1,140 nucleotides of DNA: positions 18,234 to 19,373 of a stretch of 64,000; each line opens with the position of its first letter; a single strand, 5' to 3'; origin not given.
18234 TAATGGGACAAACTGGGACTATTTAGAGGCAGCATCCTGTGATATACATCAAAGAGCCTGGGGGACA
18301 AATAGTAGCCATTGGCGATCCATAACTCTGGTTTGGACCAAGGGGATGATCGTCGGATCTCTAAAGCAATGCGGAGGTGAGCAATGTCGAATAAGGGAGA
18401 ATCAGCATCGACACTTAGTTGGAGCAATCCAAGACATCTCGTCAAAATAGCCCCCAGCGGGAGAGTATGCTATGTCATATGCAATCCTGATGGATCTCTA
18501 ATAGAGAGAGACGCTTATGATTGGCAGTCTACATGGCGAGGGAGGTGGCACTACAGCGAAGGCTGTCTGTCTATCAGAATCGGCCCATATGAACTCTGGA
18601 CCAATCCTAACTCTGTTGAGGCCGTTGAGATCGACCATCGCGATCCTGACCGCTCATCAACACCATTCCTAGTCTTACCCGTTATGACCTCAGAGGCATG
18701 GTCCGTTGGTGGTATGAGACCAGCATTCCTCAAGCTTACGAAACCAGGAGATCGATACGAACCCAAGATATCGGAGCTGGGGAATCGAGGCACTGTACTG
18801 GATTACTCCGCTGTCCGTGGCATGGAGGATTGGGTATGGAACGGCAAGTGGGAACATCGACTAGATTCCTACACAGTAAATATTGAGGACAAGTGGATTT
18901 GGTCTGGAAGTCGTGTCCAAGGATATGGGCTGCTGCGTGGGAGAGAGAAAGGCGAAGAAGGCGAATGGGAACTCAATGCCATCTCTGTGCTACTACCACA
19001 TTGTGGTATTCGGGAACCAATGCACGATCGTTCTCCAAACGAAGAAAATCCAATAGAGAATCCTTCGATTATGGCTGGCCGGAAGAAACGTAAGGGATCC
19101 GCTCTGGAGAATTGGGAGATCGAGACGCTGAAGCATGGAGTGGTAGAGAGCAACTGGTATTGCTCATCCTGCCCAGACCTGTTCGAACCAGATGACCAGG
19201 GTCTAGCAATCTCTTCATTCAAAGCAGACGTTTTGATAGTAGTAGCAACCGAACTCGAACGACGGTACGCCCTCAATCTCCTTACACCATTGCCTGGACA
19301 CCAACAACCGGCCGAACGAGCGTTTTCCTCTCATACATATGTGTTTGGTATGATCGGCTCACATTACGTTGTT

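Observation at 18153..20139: AT-richer single-gene islet: unknown tandem Trp-rich domain fused to a PNP/nucleosidase-type effector domain (candidate stand-alone sensor-effector)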

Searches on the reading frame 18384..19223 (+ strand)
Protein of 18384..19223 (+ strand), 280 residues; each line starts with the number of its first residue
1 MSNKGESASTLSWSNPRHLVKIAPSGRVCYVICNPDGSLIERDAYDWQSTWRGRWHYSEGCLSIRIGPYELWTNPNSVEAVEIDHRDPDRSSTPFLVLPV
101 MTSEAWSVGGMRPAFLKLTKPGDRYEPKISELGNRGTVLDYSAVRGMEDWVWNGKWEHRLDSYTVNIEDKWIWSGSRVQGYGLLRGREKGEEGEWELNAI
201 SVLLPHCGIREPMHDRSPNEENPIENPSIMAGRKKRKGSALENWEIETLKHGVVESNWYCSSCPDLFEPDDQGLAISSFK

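Call 9: find_homologous_proteins(query=window:18384-19223:+, max_evalue=10)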
Query window:18384-19223:+: 198 candidates shared short words with the query, none scored E <= 10.

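Call 15: search_protein_representatives(protein=window:18384-19223:+)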
Query: 280 residues. Proteins with E-value up to 0.001 (for the whole library): 17; up to 1e-10: 6; up to 1e-30: 2. The best 17 are listed.
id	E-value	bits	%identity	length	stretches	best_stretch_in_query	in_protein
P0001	4.3e-194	660.0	100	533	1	1-280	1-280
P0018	2.6e-31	125.4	37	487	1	9-210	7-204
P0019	1.4e-15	73.7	32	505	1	9-189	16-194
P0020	2.5e-14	69.6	32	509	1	9-191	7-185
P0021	6.9e-14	68.2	31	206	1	5-205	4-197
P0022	3.7e-11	59.2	29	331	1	11-205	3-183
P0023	2.6e-09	53.1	31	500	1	12-194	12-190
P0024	3.4e-09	52.7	36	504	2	15-100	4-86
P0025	3.9e-09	52.6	37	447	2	18-75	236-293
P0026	1.4e-08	50.8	30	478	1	13-193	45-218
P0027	5.2e-08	48.9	29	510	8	68-107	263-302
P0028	7.2e-07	45.1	23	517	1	15-198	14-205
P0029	1.4e-06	44.2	36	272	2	9-99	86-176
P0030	1.4e-05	40.8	40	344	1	25-140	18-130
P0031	1.7e-05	40.6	30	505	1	16-180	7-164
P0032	1.9e-04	37.1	28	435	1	16-174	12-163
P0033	8.3e-04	35.0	32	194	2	31-98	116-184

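Call 16: search_protein_families(library=pfam, proteins=[P0018, P0019, P0020, P0021, P0022, P0023, P0024, P0025, P0026, P0027], max_evalue=0.01)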
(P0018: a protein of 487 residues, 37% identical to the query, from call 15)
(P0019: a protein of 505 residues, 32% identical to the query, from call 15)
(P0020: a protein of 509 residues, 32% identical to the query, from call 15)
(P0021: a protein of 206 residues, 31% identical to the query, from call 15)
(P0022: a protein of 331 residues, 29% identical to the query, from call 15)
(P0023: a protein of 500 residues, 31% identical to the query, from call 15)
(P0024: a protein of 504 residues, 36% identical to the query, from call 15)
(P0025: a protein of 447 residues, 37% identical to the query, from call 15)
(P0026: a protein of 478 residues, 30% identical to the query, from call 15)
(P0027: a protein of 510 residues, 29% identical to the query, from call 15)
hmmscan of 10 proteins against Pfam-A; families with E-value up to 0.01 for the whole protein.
P0018 (487 aa): 3 families
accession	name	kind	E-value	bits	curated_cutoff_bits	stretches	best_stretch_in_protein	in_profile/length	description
PF00069.31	Pkinase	-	1.6e-23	83.9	31.7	1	231-473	9-257/263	Protein kinase domain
PF07714.23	PK_Tyr_Ser-Thr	-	9.5e-07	28.8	23.1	1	228-472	6-253/258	Protein tyrosine and serine/threonine kinase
PF17667.7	Pkinase_fungal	-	0.0011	18.2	24.1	1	329-401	288-364/387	Fungal protein kinase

P0019 (505 aa): 1 family
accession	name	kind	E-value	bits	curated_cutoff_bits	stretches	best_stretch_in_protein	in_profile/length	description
PF00069.31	Pkinase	-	1.9e-11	44.3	31.7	1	263-455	24-198/263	Protein kinase domain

P0020 (509 aa): 2 families
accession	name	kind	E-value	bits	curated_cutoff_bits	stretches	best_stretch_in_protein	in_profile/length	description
PF00069.31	Pkinase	-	1.3e-16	61.2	31.7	1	252-483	25-259/263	Protein kinase domain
PF07714.23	PK_Tyr_Ser-Thr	-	0.0028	17.5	23.1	1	312-454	83-218/258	Protein tyrosine and serine/threonine kinase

P0021 (206 aa): 0 families

P0022 (331 aa): 2 families
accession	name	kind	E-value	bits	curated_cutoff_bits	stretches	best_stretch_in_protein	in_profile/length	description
PF13676.11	TIR_2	-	7.9e-19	68.8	28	1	207-313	1-107/122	TIR domain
PF01582.25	TIR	-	7.6e-05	23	21.3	1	229-284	28-83/179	TIR domain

P0023 (500 aa): 1 family
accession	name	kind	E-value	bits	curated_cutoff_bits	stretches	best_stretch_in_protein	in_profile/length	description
PF00069.31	Pkinase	-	5.5e-15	55.9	31.7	1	253-489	23-259/263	Protein kinase domain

P0024 (504 aa): 2 families
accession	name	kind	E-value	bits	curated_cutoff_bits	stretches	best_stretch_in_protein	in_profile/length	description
PF00069.31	Pkinase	-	1.6e-15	57.6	31.7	1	234-477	10-255/263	Protein kinase domain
PF07714.23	PK_Tyr_Ser-Thr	-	1e-06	28.7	23.1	1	325-437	98-203/258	Protein tyrosine and serine/threonine kinase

P0025 (447 aa): 2 families
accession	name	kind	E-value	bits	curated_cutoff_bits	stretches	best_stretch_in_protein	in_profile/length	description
PF00069.31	Pkinase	-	2.1e-31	109.7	31.7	1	28-202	72-259/263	Protein kinase domain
PF07714.23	PK_Tyr_Ser-Thr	-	2.3e-18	66.9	23.1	1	37-204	85-258/258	Protein tyrosine and serine/threonine kinase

P0026 (478 aa): 1 family
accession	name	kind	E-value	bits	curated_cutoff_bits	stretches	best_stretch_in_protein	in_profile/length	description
PF00069.31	Pkinase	-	7.6e-11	42.3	31.7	1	304-468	46-193/263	Protein kinase domain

P0027 (510 aa): 8 families
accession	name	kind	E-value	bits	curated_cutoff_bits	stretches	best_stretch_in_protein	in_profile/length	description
PF07062.17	Clc-like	-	2.2e-09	37.6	24.9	0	120-150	8-38/212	Clc-like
PF04688.18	Holin_SPP1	-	2.5e-08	34.4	27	0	252-270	40-58/74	SPP1 phage holin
PF17734.6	Spt46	-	9.9e-08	32.5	29.5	0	79-124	147-193/228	Spermatogenesis-associated protein 46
PF12543.13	DUF3738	-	1.8e-07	31.9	22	0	456-506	18-69/190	Protein of unknown function (DUF3738)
PF11742.13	DUF3302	-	3e-07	31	32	0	58-90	14-46/77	Protein of unknown function (DUF3302)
PF14771.11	DUF4476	-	6.1e-07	30.1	22.5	0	398-440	16-58/91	Domain of unknown function (DUF4476)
PF12369.13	GnHR_trans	-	3.9e-06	27.6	22.1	0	119-157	7-45/68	Gonadotropin hormone receptor transmembrane region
PF04223.18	CitF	-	0.00036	20.1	27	0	204-237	297-330/466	Citrate lyase, alpha subunit (CitF)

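Call 17: search_protein_families(library=pfam, proteins=[P0028, P0029, P0030, P0031, P0032, P0033], max_evalue=0.01)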
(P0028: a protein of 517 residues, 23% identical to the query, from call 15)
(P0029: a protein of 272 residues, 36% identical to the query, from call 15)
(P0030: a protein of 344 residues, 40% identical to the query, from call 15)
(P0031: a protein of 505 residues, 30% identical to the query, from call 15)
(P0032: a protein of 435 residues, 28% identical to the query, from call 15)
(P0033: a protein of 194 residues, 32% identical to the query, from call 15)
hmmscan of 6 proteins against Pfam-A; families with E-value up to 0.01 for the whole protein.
P0028 (517 aa): 2 families
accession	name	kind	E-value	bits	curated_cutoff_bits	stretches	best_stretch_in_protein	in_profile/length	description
PF00069.31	Pkinase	-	9.5e-19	68.2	31.7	1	254-503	10-257/263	Protein kinase domain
PF07714.23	PK_Tyr_Ser-Thr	-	6.3e-07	29.4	23.1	1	326-503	79-254/258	Protein tyrosine and serine/threonine kinase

P0029 (272 aa): 0 families

P0030 (344 aa): 0 families

P0031 (505 aa): 1 family
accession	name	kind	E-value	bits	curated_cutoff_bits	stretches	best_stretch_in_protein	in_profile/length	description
PF00069.31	Pkinase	-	3.7e-16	59.8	31.7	1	219-425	10-200/263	Protein kinase domain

P0032 (435 aa): 1 family
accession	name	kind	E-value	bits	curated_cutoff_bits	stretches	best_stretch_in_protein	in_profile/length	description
PF00069.31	Pkinase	-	7.2e-10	39.1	31.7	1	227-385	10-161/263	Protein kinase domain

P0033 (194 aa): 0 families

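Call 27: find_encoding_contigs(protein=P0018, flank=8000, max_places=4)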
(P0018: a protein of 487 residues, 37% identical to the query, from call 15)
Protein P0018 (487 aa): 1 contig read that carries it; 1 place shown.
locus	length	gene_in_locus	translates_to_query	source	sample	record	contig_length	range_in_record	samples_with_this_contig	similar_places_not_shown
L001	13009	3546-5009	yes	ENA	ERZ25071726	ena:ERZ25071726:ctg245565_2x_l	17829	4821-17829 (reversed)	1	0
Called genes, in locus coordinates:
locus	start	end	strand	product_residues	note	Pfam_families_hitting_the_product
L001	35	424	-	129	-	PF13358:DDE_3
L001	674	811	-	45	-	-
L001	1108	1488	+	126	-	-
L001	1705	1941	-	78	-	-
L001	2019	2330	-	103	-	-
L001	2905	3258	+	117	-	-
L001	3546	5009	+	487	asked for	PF00069:Pkinase, PF07714:PK_Tyr_Ser-Thr (weak)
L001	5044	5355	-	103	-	-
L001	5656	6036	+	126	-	PF13340:DUF4096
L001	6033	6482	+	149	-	PF01609:DDE_Tnp_1, PF13586:DDE_Tnp_1_2 (weak)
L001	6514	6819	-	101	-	PF13358:DDE_3 (weak)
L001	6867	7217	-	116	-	PF13565:HTH_32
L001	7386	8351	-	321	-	-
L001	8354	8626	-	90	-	-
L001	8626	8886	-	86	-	-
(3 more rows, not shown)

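Call 28: find_encoding_contigs(protein=P0022, flank=8000, max_places=4)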
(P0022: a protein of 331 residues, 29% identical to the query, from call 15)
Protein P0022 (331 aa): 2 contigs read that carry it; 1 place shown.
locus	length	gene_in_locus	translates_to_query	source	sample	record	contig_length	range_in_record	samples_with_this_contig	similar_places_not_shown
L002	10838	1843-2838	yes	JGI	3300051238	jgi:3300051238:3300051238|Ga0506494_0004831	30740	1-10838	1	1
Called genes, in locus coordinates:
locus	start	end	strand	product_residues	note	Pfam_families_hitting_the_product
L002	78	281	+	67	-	-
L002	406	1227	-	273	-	PF07510:GmrSD_C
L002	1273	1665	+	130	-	PF07366:SnoaL (weak), PF12680:SnoaL_2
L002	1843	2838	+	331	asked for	PF13676:TIR_2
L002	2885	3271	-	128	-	PF14083:PGDYG (faint)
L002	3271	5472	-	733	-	PF02026:RyR (weak)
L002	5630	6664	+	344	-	PF03793:PASTA, PF08305:NPCBM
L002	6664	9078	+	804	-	PF00092:VWA (weak), PF13519:VWA_2 (weak), PF00657:Lipase_GDSL (faint), PF13472:Lipase_GDSL_2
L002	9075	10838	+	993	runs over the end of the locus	-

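Call 29: find_encoding_contigs(protein=P0019, flank=8000, max_places=3)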
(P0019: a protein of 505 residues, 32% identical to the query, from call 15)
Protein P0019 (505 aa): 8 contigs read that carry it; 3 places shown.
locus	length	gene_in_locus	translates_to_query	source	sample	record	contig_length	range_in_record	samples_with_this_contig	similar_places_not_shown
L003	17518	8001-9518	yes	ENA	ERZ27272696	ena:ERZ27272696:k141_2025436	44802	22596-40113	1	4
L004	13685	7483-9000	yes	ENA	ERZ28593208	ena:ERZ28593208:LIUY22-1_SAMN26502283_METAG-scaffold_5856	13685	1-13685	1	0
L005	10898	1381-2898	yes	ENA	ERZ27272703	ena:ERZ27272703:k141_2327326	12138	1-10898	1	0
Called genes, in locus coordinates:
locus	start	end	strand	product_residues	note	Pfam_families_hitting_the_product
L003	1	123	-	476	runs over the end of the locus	-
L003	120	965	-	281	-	-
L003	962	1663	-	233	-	-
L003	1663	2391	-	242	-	-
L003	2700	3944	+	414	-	PF00691:OmpA (faint)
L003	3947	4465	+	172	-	-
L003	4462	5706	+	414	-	PF13576:Pentapeptide_3 (weak)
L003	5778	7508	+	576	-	-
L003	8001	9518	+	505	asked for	PF00069:Pkinase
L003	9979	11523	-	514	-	-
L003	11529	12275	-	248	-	PF13672:PP2C_2, PF00481:PP2C (faint), PF07228:SpoIIE (faint), PF16450:Prot_ATP_ID_OB_C (weak)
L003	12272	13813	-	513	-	PF00069:Pkinase, PF07714:PK_Tyr_Ser-Thr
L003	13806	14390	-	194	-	PF00498:FHA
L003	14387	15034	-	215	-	PF13353:Fer4_12, PF04055:Radical_SAM (weak)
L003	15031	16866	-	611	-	PF00158:Sigma54_activat (faint), PF07724:AAA_2, PF07728:AAA_5, PF10431:ClpB_D2-small (faint)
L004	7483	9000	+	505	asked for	PF00069:Pkinase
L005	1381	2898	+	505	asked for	PF00069:Pkinase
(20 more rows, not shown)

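Call 30: find_encoding_contigs(protein=P0020, flank=8000, max_places=3)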
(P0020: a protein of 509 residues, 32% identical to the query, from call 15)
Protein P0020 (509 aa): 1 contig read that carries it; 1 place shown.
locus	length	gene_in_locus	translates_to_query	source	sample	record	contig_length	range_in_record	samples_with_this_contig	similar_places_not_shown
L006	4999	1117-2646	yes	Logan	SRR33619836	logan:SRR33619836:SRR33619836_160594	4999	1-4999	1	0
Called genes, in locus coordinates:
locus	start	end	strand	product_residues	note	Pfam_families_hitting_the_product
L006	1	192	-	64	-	?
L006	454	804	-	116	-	-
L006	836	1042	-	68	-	-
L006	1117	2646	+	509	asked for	PF00069:Pkinase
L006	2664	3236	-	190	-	PF00929:RNase_T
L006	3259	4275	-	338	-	-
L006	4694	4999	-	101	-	?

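Call 31: find_encoding_contigs(protein=P0021, flank=8000, max_places=3)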
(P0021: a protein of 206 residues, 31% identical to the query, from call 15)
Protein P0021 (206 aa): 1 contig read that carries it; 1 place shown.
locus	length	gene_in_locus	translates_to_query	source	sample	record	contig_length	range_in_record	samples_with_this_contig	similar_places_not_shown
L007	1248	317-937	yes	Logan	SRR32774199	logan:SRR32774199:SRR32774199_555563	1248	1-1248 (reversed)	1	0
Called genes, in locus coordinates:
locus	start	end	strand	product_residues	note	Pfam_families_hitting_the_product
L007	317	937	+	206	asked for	-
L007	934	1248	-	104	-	?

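Call 47: list_cluster_members(proteins=[P0018, P0019, P0020, P0022, P0023, P0024, P0026, P0028, P0031, P0032])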
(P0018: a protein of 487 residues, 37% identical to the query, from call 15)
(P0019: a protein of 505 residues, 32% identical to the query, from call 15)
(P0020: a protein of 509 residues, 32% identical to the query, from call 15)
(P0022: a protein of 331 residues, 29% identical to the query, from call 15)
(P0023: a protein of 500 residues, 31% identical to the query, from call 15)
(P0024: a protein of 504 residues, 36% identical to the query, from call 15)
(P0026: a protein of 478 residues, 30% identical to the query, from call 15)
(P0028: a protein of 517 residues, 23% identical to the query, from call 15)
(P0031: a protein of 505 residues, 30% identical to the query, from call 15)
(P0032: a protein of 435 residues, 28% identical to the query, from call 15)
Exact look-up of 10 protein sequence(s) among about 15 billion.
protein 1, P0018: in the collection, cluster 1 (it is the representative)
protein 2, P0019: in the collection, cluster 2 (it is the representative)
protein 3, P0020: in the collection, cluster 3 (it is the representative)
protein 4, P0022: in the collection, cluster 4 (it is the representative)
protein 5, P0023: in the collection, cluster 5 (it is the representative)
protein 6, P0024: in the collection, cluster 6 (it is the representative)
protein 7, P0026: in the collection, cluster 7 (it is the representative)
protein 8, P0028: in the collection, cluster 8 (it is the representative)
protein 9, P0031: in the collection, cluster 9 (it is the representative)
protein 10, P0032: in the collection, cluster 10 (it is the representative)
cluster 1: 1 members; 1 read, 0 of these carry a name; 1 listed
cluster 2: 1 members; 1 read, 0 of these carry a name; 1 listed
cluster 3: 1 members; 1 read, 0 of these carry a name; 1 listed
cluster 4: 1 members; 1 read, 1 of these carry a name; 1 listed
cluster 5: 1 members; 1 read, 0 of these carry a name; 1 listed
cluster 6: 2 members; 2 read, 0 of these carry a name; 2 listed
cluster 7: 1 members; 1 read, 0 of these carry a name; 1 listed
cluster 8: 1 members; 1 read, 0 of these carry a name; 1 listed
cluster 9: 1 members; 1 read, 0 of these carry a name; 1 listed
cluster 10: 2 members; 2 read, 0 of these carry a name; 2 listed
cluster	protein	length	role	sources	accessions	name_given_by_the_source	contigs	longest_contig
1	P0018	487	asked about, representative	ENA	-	-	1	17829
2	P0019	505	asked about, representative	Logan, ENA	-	-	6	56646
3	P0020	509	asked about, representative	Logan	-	-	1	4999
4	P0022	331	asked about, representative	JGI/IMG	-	hypothetical protein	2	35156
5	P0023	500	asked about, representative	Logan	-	-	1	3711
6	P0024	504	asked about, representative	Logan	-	-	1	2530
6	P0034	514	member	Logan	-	-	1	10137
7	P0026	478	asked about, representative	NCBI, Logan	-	-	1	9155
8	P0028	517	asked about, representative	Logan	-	-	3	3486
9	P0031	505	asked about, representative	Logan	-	-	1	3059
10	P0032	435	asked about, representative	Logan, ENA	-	-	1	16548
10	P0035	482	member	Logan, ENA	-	-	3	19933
